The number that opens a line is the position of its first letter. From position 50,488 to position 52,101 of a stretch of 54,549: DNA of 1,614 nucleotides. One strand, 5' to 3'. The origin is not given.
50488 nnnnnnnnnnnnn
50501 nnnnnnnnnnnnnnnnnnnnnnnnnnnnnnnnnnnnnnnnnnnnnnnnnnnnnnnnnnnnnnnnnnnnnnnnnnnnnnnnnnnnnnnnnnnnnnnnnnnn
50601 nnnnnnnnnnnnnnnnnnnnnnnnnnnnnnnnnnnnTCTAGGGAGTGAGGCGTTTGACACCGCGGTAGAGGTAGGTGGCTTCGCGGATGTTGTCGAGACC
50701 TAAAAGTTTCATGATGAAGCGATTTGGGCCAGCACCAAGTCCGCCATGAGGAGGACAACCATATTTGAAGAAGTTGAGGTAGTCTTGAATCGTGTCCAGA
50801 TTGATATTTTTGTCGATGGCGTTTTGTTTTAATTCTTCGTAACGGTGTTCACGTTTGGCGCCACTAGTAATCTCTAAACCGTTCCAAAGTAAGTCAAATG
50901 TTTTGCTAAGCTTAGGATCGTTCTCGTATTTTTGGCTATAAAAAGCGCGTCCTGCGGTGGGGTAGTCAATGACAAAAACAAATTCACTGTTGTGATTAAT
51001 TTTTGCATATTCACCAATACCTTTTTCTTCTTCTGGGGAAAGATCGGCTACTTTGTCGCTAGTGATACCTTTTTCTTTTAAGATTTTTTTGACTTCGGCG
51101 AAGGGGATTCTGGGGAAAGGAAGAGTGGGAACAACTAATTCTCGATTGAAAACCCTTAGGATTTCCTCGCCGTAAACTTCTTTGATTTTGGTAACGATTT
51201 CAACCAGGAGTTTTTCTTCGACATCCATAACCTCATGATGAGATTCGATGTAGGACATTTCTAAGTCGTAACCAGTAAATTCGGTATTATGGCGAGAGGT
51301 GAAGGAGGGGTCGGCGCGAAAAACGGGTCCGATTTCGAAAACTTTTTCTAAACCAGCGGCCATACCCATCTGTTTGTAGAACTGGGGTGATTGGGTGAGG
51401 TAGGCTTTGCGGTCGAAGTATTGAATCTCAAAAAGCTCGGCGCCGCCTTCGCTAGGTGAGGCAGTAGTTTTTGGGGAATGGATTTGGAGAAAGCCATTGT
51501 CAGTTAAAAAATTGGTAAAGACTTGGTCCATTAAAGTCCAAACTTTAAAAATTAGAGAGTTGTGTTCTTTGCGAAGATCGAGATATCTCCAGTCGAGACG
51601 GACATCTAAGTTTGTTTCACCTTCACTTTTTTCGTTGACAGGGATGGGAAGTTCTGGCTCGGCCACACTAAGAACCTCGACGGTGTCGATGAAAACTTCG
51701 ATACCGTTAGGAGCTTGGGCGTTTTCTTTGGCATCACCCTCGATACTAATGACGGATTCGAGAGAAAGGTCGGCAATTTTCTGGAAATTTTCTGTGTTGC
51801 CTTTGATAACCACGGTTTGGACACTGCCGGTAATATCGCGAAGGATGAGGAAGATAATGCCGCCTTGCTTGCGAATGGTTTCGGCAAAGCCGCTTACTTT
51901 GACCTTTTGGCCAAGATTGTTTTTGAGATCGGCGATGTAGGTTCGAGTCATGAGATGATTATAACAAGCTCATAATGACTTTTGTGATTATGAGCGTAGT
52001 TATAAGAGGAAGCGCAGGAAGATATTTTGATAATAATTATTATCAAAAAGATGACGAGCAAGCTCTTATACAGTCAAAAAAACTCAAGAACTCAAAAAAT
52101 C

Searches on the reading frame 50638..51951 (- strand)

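Call 115: search_protein_families(library=pfam, proteins=[window:50638-51951:-], max_evalue=0.01)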
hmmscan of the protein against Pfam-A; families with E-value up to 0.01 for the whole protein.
window:50638-51951:- (437 aa): 3 families
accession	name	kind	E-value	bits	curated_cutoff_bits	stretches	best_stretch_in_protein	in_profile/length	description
PF00152.25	tRNA-synt_2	-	1.1e-76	258.4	25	1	115-426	2-302/308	tRNA synthetases class II (D, K and N)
PF01336.31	tRNA_anti-codon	-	5.6e-10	39.5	27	1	17-94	1-75/75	OB-fold nucleic acid binding domain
PF12844.13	HTH_19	-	0.0075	16.6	30.2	0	287-347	4-56/64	Helix-turn-helix domain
